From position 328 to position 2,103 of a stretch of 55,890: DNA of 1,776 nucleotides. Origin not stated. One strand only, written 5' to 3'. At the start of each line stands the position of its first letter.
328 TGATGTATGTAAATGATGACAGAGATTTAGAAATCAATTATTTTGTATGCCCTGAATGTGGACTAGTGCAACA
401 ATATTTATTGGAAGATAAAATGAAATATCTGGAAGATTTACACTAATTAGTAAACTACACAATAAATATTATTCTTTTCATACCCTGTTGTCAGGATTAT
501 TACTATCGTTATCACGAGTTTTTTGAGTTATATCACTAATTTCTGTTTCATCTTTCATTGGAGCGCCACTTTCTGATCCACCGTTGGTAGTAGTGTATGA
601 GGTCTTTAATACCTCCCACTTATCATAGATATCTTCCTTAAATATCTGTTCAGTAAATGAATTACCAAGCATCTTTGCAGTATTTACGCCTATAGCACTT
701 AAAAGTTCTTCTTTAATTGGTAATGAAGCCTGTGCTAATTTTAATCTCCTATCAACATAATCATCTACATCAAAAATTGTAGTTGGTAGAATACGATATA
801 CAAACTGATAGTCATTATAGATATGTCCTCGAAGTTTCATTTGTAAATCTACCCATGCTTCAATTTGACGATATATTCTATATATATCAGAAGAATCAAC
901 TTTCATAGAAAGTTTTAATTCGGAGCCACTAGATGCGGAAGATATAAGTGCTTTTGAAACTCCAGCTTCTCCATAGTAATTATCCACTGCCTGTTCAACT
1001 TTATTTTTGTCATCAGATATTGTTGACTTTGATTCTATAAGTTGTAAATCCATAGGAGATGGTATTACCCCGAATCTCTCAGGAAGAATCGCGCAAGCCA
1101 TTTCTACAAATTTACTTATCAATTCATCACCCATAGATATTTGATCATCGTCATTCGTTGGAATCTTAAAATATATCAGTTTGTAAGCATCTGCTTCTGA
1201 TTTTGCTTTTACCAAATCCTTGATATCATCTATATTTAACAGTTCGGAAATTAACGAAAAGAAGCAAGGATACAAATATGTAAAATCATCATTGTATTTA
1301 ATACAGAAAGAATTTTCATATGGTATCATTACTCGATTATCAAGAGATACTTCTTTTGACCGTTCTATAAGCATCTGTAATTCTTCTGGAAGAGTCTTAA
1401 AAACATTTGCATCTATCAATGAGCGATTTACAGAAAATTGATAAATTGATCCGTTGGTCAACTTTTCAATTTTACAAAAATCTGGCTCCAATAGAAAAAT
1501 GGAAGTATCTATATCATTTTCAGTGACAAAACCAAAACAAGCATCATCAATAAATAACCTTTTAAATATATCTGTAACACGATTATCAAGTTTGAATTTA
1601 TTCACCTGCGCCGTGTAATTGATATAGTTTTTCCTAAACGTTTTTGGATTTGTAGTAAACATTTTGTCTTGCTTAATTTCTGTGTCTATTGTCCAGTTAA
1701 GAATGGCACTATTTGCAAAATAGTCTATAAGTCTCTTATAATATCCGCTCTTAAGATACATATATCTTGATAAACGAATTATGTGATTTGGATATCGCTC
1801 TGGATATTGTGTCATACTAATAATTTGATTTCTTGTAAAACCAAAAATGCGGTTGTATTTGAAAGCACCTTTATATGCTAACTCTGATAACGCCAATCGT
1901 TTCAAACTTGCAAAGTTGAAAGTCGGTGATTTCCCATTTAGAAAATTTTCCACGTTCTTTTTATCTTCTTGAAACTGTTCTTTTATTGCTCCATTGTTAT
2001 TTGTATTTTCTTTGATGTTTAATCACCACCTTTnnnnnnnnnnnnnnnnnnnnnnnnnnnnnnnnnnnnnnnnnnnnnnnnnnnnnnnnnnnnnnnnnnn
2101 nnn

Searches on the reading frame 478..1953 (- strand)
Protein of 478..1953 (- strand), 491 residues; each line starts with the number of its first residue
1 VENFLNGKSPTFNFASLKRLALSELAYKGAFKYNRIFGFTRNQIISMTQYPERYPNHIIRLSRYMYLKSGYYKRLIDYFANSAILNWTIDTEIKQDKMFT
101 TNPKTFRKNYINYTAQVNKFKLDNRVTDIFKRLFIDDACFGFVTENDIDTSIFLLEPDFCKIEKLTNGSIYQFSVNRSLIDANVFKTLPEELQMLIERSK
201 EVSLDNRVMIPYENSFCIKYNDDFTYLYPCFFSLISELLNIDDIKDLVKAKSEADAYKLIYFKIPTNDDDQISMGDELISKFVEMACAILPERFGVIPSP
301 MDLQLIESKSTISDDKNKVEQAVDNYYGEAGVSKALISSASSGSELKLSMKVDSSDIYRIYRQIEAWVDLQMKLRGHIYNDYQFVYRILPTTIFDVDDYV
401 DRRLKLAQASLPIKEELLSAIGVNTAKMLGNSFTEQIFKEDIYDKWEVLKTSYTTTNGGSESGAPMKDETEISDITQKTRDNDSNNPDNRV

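Call 57: search_protein_families(library=phrogs, max_evalue=0.00001, proteins=[window:478-1953:-])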
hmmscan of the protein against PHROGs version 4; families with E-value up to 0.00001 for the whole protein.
window:478-1953:- (491 aa): 1 family
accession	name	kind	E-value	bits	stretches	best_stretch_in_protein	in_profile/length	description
phrog_2739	-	head and packaging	2.9e-68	231.7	1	43-487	52-500/501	portal protein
